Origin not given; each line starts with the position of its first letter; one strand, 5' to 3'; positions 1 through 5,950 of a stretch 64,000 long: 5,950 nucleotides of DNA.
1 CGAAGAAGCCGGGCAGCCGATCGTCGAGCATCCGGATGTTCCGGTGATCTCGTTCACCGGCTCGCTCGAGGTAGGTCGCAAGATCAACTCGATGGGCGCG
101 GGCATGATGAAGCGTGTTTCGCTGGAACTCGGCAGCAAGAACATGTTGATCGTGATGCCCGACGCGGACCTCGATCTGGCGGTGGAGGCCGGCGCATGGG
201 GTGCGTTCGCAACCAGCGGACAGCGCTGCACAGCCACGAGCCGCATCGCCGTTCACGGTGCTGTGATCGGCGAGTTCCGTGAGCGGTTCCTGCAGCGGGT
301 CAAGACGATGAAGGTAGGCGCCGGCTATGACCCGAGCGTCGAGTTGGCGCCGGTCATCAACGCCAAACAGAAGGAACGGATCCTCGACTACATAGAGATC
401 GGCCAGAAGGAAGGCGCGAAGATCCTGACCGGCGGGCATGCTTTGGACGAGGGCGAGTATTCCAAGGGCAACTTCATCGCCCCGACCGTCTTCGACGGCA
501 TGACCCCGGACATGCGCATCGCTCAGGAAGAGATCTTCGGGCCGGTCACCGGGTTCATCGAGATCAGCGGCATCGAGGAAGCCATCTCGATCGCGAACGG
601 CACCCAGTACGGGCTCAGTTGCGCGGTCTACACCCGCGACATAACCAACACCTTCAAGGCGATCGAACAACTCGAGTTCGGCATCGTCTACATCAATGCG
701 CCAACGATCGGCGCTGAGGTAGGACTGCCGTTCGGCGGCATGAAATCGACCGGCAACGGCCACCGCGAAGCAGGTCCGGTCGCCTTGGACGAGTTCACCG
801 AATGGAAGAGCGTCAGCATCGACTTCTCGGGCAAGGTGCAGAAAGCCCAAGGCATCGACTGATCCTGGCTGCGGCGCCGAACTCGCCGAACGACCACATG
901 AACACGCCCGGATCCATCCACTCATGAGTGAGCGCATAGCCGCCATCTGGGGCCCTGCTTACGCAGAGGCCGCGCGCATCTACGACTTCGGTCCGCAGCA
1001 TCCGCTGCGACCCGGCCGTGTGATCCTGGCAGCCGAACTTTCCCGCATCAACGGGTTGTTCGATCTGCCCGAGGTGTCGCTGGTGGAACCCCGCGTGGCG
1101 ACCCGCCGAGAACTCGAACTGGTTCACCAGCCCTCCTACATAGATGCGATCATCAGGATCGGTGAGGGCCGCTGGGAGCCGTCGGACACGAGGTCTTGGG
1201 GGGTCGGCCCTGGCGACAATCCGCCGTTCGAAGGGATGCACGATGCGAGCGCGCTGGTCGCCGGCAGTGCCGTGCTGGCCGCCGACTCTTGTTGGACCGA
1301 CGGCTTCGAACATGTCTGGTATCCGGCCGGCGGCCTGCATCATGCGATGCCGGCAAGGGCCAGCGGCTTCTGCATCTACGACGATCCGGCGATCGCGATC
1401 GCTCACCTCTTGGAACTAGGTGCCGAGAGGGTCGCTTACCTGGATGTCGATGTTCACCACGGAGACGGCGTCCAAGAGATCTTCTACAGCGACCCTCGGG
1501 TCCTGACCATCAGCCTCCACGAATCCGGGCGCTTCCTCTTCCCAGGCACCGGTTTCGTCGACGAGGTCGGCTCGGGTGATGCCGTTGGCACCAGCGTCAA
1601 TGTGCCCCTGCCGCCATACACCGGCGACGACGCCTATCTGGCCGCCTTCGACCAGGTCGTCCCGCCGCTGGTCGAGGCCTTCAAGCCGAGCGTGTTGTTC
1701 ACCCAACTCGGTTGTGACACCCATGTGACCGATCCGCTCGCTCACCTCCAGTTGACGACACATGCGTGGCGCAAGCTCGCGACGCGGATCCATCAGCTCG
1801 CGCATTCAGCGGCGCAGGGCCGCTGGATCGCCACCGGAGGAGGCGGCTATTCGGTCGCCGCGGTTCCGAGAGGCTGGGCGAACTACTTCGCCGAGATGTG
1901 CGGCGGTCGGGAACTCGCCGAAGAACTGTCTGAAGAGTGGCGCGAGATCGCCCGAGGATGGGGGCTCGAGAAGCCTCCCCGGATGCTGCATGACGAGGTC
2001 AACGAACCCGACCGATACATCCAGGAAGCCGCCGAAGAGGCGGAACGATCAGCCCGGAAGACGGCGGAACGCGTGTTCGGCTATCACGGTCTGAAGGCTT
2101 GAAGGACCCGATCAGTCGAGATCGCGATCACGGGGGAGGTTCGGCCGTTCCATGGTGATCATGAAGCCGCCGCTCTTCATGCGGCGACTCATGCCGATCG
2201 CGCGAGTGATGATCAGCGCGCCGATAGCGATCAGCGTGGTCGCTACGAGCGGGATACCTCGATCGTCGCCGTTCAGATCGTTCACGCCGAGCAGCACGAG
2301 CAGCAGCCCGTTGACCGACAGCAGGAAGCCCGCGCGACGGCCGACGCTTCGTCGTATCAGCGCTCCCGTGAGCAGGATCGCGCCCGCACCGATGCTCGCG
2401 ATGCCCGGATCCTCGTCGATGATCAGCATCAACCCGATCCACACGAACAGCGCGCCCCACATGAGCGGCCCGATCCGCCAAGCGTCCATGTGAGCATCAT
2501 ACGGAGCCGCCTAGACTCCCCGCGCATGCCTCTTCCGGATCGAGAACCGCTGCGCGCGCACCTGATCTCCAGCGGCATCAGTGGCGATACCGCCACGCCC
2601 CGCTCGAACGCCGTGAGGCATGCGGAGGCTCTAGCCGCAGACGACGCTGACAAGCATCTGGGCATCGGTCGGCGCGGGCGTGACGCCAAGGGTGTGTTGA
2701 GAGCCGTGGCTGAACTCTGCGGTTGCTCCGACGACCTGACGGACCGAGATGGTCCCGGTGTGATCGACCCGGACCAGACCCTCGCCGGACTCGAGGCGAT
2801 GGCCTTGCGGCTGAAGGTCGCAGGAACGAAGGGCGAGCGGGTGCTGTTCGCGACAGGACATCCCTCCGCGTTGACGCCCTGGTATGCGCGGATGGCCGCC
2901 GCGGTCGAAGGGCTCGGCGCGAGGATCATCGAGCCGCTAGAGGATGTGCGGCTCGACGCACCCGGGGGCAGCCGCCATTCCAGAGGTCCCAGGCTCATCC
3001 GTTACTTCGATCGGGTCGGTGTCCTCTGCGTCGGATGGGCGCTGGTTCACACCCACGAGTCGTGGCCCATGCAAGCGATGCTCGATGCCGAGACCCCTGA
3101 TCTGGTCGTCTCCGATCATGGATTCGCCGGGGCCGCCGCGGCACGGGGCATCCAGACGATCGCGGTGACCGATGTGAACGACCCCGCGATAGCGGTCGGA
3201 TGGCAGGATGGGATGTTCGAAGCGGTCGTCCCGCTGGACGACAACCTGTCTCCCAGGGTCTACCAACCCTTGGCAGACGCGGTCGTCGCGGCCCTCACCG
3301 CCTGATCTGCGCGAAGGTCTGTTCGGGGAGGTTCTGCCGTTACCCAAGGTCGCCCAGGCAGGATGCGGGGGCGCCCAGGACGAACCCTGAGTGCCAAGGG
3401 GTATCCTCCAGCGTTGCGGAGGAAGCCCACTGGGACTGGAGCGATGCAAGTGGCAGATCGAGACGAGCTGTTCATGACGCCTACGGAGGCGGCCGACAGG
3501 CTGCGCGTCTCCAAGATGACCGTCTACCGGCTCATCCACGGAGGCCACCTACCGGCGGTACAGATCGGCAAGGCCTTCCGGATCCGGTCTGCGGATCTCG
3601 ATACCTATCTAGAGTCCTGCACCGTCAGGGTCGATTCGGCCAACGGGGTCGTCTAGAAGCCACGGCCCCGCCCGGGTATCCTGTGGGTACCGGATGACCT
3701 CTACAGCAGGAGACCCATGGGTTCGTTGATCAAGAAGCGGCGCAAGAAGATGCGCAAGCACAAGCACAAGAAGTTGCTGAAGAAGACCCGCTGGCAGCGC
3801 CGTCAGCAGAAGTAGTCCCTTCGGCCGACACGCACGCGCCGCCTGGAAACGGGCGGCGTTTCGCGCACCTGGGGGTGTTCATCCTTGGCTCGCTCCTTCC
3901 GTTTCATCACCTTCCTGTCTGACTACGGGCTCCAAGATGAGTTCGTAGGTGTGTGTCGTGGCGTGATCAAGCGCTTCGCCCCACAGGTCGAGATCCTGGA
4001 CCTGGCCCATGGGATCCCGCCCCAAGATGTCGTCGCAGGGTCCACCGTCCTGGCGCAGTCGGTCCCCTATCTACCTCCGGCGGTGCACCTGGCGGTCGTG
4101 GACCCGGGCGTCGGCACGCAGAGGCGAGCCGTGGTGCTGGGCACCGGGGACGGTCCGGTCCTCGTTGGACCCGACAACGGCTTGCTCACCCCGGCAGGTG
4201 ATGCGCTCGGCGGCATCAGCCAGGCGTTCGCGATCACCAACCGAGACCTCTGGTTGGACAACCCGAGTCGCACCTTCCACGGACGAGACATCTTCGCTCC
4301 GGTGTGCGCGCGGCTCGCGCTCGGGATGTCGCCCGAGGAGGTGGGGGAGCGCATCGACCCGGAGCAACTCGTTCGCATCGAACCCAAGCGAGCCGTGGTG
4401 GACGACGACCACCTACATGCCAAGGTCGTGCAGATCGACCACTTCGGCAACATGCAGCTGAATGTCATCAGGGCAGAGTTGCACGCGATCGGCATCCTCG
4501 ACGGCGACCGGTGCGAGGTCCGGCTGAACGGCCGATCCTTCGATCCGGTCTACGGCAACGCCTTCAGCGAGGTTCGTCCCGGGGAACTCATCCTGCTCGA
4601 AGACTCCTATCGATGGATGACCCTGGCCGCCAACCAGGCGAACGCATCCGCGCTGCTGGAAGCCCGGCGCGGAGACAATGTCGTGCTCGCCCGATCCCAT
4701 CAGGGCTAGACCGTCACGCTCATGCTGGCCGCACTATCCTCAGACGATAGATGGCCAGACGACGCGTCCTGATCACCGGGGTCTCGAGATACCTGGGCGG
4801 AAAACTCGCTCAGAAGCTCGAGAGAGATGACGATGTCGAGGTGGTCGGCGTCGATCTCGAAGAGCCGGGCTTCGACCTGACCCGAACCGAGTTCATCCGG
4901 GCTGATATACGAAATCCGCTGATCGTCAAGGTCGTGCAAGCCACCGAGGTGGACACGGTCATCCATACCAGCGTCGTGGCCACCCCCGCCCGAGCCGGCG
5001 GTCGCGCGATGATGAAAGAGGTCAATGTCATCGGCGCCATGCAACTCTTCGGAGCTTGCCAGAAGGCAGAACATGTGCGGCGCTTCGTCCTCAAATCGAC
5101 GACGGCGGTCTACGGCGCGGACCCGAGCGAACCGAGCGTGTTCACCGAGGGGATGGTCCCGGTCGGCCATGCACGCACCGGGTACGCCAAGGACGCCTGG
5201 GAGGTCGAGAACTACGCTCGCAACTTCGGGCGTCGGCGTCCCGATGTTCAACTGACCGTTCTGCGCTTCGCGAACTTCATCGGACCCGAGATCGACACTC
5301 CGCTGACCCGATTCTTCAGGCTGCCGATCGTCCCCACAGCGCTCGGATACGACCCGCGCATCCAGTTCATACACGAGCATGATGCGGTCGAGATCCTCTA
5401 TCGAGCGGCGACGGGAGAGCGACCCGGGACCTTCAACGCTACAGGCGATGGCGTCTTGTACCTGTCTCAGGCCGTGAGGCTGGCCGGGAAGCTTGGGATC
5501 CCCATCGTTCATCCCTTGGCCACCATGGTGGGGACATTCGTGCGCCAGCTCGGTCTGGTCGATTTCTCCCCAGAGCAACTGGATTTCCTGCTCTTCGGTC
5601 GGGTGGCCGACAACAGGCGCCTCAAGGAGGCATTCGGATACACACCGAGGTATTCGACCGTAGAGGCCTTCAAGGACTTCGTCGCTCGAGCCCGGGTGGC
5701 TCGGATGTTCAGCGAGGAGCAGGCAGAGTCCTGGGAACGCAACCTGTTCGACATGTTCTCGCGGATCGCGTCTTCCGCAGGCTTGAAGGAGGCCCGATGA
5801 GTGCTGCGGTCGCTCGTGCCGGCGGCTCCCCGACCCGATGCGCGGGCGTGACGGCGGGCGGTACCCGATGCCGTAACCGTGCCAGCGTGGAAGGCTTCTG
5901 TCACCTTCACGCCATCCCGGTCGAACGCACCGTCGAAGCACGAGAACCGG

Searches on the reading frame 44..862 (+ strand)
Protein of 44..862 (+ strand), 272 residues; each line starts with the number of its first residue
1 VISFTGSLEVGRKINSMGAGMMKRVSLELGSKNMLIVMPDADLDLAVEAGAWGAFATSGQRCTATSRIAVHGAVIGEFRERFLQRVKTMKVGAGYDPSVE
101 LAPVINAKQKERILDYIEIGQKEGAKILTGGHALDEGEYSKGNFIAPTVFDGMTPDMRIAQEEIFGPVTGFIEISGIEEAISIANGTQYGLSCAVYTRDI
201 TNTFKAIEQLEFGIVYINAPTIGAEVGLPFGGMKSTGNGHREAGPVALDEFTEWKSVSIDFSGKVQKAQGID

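Call 70: search_protein_families(library=pfam, proteins=[window:44-862:+], max_evalue=0.00001)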
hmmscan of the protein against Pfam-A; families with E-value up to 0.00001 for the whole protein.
window:44-862:+ (272 aa): 1 family
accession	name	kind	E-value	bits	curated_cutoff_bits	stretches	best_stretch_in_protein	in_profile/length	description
PF00171.27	Aldedh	-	7.7e-92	308.7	23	1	1-257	208-461/461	Aldehyde dehydrogenase family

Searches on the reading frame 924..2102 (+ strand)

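Call 70: search_protein_families(library=pfam, proteins=[window:924-2102:+], max_evalue=0.00001)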
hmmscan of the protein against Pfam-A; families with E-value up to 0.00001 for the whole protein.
window:924-2102:+ (392 aa): 1 family
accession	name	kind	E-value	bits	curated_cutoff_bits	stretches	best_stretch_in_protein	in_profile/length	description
PF00850.24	Hist_deacetyl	-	6.1e-84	282.3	27.9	1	26-324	1-297/298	Histone deacetylase domain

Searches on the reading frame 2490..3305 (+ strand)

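Call 70: search_protein_families(library=pfam, proteins=[window:2490-3305:+], max_evalue=0.00001)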
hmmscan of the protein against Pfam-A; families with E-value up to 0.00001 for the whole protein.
window:2490-3305:+ (271 aa): 1 family
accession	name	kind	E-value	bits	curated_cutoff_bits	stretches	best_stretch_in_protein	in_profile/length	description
PF15698.10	Phosphatase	-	3.1e-66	223.6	28.4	1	21-267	1-252/256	Phosphatase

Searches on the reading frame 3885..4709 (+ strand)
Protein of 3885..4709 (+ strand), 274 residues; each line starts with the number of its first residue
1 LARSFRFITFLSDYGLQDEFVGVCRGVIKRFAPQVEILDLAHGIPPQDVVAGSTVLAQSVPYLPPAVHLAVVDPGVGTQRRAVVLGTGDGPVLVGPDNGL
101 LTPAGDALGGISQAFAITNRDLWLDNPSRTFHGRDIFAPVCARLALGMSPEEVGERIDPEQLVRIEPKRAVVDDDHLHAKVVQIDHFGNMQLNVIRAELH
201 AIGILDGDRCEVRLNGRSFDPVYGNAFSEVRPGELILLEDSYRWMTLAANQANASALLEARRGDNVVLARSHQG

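Call 70: search_protein_families(library=pfam, proteins=[window:3885-4709:+], max_evalue=0.00001)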
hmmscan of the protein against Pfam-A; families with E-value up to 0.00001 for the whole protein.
window:3885-4709:+ (274 aa): 2 families
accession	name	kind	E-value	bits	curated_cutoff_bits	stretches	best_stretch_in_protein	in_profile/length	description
PF01887.21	SAM_HAT_N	-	2.2e-49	167.4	26.3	1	8-154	1-145/145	SAM hydroxide adenosyltransferase N-terminal domain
PF20257.3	SAM_HAT_C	-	8.4e-17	61.7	25.5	1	180-266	2-83/84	SAM hydroxide adenosyltransferase C-terminal domain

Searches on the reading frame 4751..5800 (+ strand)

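Call 70: search_protein_families(library=pfam, proteins=[window:4751-5800:+], max_evalue=0.00001)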
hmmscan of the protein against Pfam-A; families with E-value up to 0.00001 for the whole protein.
window:4751-5800:+ (349 aa): 3 families
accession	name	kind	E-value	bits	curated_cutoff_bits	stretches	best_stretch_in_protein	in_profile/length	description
PF01370.27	Epimerase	-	8.3e-22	78.2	20.9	1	6-227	1-236/240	NAD dependent epimerase/dehydratase family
PF16363.11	GDP_Man_Dehyd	-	9.1e-08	32.4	27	1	7-199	1-207/332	GDP-mannose 4,6 dehydratase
PF01073.25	3Beta_HSD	-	7e-06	25.7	22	1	7-123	1-122/280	3-beta hydroxysteroid dehydrogenase/isomerase family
